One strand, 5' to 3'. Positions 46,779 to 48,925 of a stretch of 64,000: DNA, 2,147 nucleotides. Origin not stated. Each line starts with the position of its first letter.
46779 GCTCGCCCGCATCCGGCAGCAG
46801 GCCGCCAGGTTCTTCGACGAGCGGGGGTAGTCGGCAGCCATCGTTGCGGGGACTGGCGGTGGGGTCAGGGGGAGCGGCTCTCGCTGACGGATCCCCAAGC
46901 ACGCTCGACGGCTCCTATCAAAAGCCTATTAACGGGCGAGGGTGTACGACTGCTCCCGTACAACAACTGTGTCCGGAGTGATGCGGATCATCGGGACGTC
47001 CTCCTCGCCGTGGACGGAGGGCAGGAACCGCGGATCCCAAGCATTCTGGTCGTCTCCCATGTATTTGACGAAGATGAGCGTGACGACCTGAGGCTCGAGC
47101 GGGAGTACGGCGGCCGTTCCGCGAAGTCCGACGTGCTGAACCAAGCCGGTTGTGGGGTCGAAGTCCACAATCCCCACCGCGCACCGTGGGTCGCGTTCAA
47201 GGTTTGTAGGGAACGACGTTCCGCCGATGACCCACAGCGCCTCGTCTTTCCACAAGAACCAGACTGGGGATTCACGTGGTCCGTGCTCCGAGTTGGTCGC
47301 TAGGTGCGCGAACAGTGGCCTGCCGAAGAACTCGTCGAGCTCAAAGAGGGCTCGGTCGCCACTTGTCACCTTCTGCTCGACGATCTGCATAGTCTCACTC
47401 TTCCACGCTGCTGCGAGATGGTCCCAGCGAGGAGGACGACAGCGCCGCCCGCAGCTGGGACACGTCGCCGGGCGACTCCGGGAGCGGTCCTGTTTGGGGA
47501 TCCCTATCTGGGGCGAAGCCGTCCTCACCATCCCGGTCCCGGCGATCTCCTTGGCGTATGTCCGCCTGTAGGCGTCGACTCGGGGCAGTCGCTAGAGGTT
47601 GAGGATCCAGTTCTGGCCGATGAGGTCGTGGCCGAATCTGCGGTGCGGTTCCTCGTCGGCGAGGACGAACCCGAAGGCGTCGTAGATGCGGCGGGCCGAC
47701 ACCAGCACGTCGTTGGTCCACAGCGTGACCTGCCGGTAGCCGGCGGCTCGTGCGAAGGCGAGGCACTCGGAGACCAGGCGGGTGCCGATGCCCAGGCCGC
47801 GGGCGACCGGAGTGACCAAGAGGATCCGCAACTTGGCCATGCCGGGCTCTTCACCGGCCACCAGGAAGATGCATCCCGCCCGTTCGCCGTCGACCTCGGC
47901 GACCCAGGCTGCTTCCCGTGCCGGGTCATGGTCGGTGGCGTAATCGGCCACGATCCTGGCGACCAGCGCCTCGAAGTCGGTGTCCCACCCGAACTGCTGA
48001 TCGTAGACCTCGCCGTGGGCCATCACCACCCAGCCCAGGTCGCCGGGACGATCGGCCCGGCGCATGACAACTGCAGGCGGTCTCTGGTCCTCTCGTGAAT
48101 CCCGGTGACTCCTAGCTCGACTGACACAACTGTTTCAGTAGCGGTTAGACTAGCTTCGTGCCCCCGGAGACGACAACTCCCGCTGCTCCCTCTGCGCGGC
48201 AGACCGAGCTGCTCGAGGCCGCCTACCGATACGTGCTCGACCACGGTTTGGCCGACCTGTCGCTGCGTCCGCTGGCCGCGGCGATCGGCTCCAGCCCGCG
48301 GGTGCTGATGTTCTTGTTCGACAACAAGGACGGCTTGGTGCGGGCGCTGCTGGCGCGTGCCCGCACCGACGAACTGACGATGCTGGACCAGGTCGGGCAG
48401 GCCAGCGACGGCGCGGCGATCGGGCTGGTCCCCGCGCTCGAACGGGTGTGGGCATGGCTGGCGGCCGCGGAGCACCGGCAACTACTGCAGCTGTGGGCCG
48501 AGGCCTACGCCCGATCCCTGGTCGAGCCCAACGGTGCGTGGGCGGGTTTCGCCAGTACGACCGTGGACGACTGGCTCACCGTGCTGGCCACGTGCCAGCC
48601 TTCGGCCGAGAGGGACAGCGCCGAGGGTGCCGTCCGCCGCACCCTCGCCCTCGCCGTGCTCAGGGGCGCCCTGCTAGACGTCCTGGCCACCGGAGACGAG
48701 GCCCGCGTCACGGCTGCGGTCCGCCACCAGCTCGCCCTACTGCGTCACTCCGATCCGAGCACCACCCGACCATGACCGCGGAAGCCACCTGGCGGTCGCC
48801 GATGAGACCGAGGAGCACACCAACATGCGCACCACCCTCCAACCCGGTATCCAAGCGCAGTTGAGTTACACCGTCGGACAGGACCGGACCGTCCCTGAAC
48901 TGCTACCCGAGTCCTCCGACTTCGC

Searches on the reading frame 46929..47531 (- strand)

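Call 11: search_protein_families(library=pfam, proteins=[window:46929-47531:-], max_evalue=0.01)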
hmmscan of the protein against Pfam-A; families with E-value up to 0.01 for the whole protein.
window:46929-47531:- (200 aa): 2 families
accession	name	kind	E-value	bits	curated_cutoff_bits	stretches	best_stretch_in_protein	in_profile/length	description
PF01243.27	PNPOx_N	-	1.8e-07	32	28.1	1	64-189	4-116/120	Pyridoxamine 5'-phosphate oxidase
PF25743.1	VG27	-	0.0071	16.2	27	1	151-195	12-55/287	Ictalurid herpesvirus 1 ORF27 protein family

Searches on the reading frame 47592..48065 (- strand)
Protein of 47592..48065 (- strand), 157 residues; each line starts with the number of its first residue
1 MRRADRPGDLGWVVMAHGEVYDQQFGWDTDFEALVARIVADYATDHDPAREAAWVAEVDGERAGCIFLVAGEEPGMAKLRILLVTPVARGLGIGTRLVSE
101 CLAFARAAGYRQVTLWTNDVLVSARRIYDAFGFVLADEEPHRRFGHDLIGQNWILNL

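Call 11: search_protein_families(library=pfam, proteins=[window:47592-48065:-], max_evalue=0.01)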
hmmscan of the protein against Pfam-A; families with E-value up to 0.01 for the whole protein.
window:47592-48065:- (157 aa): 5 families
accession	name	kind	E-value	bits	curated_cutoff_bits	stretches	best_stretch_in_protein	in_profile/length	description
PF00583.31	Acetyltransf_1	-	2.7e-13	50.6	20.7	1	40-133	25-116/116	Acetyltransferase (GNAT) family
PF13508.13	Acetyltransf_7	-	3.8e-12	46.8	27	1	51-134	3-83/84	Acetyltransferase (GNAT) domain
PF13673.13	Acetyltransf_10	-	1.2e-07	32.1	23.6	1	51-139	31-113/128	Acetyltransferase (GNAT) domain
PF08445.16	FR47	-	0.0014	19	22.1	1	77-138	22-82/86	FR47-like protein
PF14542.12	Acetyltransf_CG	-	0.0048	17.4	30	1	83-111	31-59/80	GCN5-related N-acetyl-transferase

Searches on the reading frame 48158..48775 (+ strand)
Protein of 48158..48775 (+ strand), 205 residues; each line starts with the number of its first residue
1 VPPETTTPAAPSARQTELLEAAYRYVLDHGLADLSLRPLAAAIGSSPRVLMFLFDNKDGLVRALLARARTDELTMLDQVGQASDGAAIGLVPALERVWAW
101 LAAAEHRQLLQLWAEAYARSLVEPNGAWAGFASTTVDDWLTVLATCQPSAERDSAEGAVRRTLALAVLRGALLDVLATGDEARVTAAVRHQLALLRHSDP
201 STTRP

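Call 11: search_protein_families(library=pfam, proteins=[window:48158-48775:+], max_evalue=0.01)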
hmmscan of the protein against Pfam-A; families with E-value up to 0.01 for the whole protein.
window:48158-48775:+ (205 aa): 1 family
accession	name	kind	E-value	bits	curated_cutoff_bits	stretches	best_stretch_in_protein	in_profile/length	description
PF00440.29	TetR_N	-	4.3e-06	26.9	24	1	18-64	1-47/47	Bacterial regulatory proteins, tetR family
